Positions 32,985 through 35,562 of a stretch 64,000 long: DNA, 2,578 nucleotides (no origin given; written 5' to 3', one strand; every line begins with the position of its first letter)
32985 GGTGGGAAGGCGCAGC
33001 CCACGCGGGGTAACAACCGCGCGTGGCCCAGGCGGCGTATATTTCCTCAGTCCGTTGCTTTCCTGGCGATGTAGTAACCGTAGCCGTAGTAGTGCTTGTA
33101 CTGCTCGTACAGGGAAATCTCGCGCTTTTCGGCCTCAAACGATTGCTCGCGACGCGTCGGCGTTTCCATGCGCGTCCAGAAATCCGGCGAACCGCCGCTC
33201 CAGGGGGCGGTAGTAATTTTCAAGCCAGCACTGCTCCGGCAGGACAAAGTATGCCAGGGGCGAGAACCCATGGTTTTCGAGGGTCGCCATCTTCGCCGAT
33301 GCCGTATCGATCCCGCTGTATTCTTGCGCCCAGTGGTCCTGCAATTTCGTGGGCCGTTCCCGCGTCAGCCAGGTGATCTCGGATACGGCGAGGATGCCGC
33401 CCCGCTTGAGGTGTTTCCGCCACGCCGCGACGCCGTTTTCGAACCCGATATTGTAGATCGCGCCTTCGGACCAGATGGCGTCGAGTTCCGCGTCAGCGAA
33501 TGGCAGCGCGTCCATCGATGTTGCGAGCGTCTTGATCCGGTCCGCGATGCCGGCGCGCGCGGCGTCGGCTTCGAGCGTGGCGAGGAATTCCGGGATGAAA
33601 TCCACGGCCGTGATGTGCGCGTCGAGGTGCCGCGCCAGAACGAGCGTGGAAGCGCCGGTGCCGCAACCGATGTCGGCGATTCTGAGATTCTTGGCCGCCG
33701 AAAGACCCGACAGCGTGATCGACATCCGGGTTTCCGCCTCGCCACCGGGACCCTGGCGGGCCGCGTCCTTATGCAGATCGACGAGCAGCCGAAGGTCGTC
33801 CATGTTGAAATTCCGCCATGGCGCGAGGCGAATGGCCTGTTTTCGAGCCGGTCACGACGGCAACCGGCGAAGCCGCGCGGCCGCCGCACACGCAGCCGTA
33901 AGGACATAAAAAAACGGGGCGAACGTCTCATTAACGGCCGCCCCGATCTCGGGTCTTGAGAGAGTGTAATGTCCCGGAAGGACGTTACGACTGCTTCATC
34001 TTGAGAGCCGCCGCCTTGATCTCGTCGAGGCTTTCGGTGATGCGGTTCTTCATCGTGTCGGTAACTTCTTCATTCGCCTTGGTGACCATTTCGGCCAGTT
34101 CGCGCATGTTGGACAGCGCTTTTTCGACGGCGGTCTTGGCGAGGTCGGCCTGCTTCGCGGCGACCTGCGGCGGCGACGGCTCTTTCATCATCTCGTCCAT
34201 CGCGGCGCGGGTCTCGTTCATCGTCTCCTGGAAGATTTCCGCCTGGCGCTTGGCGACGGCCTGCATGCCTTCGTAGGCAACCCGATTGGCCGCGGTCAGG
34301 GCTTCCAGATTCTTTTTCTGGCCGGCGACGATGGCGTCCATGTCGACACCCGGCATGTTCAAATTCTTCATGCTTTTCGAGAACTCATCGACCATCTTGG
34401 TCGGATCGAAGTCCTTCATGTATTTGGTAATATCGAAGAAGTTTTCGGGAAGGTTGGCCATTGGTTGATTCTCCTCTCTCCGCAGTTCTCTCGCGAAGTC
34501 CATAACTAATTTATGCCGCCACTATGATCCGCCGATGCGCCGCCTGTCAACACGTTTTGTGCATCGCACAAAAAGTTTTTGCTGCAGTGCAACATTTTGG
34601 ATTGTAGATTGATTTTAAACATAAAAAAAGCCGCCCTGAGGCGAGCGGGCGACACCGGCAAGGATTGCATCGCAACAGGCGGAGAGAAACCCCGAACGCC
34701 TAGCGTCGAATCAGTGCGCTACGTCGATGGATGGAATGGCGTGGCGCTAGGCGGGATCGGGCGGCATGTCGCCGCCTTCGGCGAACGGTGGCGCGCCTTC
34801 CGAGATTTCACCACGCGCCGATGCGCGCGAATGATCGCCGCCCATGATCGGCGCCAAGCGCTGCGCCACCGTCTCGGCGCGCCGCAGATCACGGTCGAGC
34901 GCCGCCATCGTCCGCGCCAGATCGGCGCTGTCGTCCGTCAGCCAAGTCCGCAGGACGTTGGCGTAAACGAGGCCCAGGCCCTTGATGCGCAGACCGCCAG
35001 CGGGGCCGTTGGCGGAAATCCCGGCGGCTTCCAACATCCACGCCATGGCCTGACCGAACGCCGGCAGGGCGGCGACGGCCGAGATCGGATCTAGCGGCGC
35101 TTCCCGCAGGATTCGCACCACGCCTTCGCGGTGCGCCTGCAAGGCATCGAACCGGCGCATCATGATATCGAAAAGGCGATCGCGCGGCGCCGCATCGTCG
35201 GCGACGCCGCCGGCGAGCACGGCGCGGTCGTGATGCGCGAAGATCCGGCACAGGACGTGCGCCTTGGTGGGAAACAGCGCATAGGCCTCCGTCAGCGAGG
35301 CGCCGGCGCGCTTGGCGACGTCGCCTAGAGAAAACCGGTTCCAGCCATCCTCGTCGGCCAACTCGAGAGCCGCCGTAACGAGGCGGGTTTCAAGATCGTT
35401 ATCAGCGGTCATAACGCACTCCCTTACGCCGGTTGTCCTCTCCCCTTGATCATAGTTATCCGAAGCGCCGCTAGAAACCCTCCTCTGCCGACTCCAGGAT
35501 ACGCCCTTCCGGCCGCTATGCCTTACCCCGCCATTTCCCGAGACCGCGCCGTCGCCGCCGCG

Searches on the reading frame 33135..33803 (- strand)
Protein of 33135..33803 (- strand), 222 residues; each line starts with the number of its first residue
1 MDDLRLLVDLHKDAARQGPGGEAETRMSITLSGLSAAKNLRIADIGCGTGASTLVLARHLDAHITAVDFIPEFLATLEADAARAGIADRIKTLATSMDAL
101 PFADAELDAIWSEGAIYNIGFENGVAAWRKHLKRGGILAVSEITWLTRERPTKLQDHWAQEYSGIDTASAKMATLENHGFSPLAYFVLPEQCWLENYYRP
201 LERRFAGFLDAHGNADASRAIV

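Call 7: search_protein_families(library=pfam, proteins=[window:33135-33803:-])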
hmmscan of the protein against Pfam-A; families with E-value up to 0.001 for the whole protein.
window:33135-33803:- (222 aa): 8 families
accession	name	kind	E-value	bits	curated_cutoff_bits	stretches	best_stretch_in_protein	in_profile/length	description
PF13649.12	Methyltransf_25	-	8.7e-16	58.8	27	1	42-136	1-97/97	Methyltransferase domain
PF08241.18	Methyltransf_11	-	6.4e-15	56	21.2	1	44-139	2-94/95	Methyltransferase domain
PF13847.12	Methyltransf_31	-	6.2e-11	42.6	27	1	38-155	3-123/145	Methyltransferase domain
PF08242.18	Methyltransf_12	-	1e-07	33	30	1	44-138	2-98/98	Methyltransferase domain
PF01209.24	Ubie_methyltran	-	1.8e-06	27.9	20.1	1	38-149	47-160/233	ubiE/COQ5 methyltransferase family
PF02353.26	CMAS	-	1.8e-05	24.6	27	1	27-162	51-188/273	Mycolic acid cyclopropane synthetase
PF13578.12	Methyltransf_24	-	2.4e-05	25.6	26.3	1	45-140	3-102/105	Methyltransferase domain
PF08003.17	Methyltransf_9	-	0.0004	19.9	23.8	1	33-138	110-215/315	Protein of unknown function (DUF1698)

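Call 49: search_protein_families(library=ncbifam, proteins=[window:33135-33803:-])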
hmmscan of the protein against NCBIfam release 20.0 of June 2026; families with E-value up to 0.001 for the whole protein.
window:33135-33803:- (222 aa): 27 families (the best 25 are shown)
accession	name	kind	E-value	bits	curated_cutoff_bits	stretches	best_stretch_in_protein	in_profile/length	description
NF045667.1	MTase_DVU1556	equivalog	2.8e-19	69.4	155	1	19-183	5-163/213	DVU_1556 family methyltransferase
TIGR02072.1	BioC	equivalog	1.6e-11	44.5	184.95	1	36-143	32-135/244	malonyl-ACP O-methyltransferase BioC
NF047649.1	MTase_UXPK_star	exception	2.7e-11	43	460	1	42-168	81-211/283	methyltransferase/UXPK-star double selenoprotein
NF043040.1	corrin_prot_MT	hypoth_equivalog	4.9e-10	39.2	180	1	37-141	40-148/216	corrinoid protein-associated methyltransferase CpaM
NF041537.1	ArsM_AhpD_UU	exception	7.6e-10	38.1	510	1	41-181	79-223/345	arsenite methyltransferase/AhpD domain selenoprotein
TIGR01934.1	MenG_MenH_UbiE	subfamily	1.3e-09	37.7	158.35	1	34-148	35-149/223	ubiquinone/menaquinone biosynthesis methyltransferase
NF045649.1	2X_seleno_MduS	exception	1.3e-08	34.2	380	1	42-113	45-116/338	methyltransferase domain-containing selenoprotein MduS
NF041536.1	ArsM_DUF2284_UU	exception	2e-08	33.1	575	1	41-181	79-223/459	arsenite methyltransferase/DUF2284 domain selenoprotein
NF052510.1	methyltran_MpqE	exception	3.3e-08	33.2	335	1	31-144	39-155/234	methyl-plastoquinone biosynthesis methyltransferase MpqE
TIGR02469.1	CbiT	equivalog_domain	4.9e-08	33.3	78.3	1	29-143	10-123/124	precorrin-6Y C5,15-methyltransferase (decarboxylating) subunit CbiT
NF001244.0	PRK00216.1-5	equivalog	2.5e-07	30.2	216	1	36-149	46-162/236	bifunctional demethylmenaquinone methyltransferase/2-methoxy-6-polyprenyl-1,4-benzoquinol methylase UbiE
NF007610.0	PRK10258.1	equivalog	4.2e-07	29.5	342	1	34-137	38-135/251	malonyl-ACP O-methyltransferase BioC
NF010703.0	PRK14103.1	equivalog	5.7e-07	29.2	320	1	31-140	22-124/256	trans-aconitate 2-methyltransferase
NF001241.0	PRK00216.1-2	equivalog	1.5e-06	28.1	327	1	26-147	39-154/231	demethylmenaquinone methyltransferase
NF041943.1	GPPMT_Stmyces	equivalog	2.5e-06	27.6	400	1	39-137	78-176/272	geranyl diphosphate 2-C-methyltransferase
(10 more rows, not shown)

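Call 98: find_homologous_proteins(query=window:33135-33803:-, max_evalue=1e-30)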
Query window:33135-33803:- (222 aa): 7925 proteins with E <= 1e-30 among 8000 candidates; the best 120 are listed.
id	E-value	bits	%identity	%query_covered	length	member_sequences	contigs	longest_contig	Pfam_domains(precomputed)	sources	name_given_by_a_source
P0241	7.1e-144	495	100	100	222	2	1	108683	PF13847.13,PF02353.27,PF13649.13,PF01209.25,PF08241.19,PF08242.19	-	-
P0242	2.7e-123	428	86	100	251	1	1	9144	PF13847.13,PF13649.13,PF01209.25,PF08241.19,PF08242.19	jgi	jgi:ubiquinone/menaquinone biosynthesis C-methylase UbiE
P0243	5.0e-118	410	83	100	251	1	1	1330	PF13847.13,PF13649.13,PF08241.19,PF08242.19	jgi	jgi:cyclopropane fatty-acyl-phospholipid synthase-like methyltransferase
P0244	3.5e-116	404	81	100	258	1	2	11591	PF13847.13,PF02353.27,PF13649.13,PF08241.19,PF08242.19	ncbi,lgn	-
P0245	8.3e-116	403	81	100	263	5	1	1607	PF13847.13,PF13649.13,PF13578.13,PF01209.25,PF08241.19,PF08242.19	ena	-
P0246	2.4e-115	402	81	96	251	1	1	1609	PF13847.13,PF13649.13,PF13578.13,PF08241.19,PF08242.19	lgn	-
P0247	3.3e-113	395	78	100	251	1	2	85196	PF13847.13,PF13649.13,PF01209.25,PF08241.19,PF08242.19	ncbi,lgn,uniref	ncbi:MAG: class I SAM-dependent methyltransferase [Tistlia sp.]|uniref:class I SAM-dependent methylt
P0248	3.8e-112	391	78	100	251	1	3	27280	PF13847.13,PF13649.13,PF08241.19,PF08242.19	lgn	-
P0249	4.7e-111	388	77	100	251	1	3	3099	PF13847.13,PF13649.13,PF08241.19,PF08242.19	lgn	-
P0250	5.2e-111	387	78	100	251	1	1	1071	PF13847.13,PF13649.13,PF08241.19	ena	-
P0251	1.7e-110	386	78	100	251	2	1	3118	PF13847.13,PF13649.13,PF08241.19,PF08242.19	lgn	-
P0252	4.3e-110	384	76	100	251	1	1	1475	PF13847.13,PF08003.18,PF02353.27,PF13649.13,PF13578.13,PF01209.25,PF08241.19,PF08242.19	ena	-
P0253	4.7e-110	384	78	100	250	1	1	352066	PF13847.13,PF13649.13,PF13578.13,PF01209.25,PF08241.19,PF08242.19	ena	-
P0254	1.8e-109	382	75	100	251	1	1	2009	PF13847.13,PF02353.27,PF13649.13,PF01209.25,PF08241.19,PF08242.19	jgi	jgi:SAM-dependent methyltransferase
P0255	4.0e-108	378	76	100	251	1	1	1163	PF13847.13,PF02353.27,PF13649.13,PF01209.25,PF08241.19,PF08242.19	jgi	jgi:cyclopropane fatty-acyl-phospholipid synthase-like methyltransferase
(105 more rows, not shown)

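Call 101: find_encoding_contigs(protein=P0242, flank=10000, max_places=4)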
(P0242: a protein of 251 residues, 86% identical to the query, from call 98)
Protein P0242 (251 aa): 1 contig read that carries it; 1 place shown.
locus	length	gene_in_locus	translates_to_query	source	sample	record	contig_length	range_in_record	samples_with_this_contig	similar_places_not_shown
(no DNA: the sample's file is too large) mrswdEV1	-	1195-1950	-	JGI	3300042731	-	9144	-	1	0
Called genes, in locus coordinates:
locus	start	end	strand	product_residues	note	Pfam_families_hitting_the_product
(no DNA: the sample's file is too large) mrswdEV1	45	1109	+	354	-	PF00916:Sulfate_transp, PF01740:STAS, PF13466:STAS_2 (weak)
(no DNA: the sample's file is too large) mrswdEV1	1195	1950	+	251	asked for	PF01209:Ubie_methyltran (weak), PF13847:Methyltransf_31, PF08241:Methyltransf_11, PF08242:Methyltransf_12, PF13649:Methyltransf_25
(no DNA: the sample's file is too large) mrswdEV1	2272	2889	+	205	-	PF03358:FMN_red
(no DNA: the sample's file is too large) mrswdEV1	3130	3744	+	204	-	PF00829:Ribosomal_L21p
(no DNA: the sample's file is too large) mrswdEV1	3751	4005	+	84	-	PF01016:Ribosomal_L27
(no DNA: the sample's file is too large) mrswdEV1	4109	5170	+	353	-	PF01018:GTP1_OBG, PF01926:MMR_HSR1, PF02421:FeoB_N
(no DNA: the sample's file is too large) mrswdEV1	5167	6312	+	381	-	PF00696:AA_kinase, PF01472:PUA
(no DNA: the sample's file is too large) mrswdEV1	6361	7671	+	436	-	PF00171:Aldedh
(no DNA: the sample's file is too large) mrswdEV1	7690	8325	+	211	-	PF01467:CTP_transf_like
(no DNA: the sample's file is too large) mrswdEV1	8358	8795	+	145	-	PF02410:RsfS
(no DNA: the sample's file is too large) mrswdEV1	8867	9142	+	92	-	?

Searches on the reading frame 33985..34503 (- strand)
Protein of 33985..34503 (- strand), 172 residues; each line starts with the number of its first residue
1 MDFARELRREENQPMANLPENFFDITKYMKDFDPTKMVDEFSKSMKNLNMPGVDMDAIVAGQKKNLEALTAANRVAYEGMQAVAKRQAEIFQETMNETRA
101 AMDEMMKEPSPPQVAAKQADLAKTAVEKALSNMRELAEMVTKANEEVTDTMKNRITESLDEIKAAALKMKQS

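Call 7: search_protein_families(library=pfam, proteins=[window:33985-34503:-])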
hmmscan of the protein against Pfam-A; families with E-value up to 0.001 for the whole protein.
window:33985-34503:- (172 aa): 1 family
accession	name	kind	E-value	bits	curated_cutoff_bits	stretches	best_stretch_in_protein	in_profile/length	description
PF09361.15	Phasin_2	-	3.2e-21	75.8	24.9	1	58-154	3-99/100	Phasin protein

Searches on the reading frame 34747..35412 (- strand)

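Call 7: search_protein_families(library=pfam, proteins=[window:34747-35412:-])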
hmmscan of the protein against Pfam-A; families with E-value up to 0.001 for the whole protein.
window:34747-35412:- (221 aa): 1 family
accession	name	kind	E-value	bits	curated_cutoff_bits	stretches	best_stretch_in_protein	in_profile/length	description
PF00440.29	TetR_N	-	1e-05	25.6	24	1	12-54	2-44/47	Bacterial regulatory proteins, tetR family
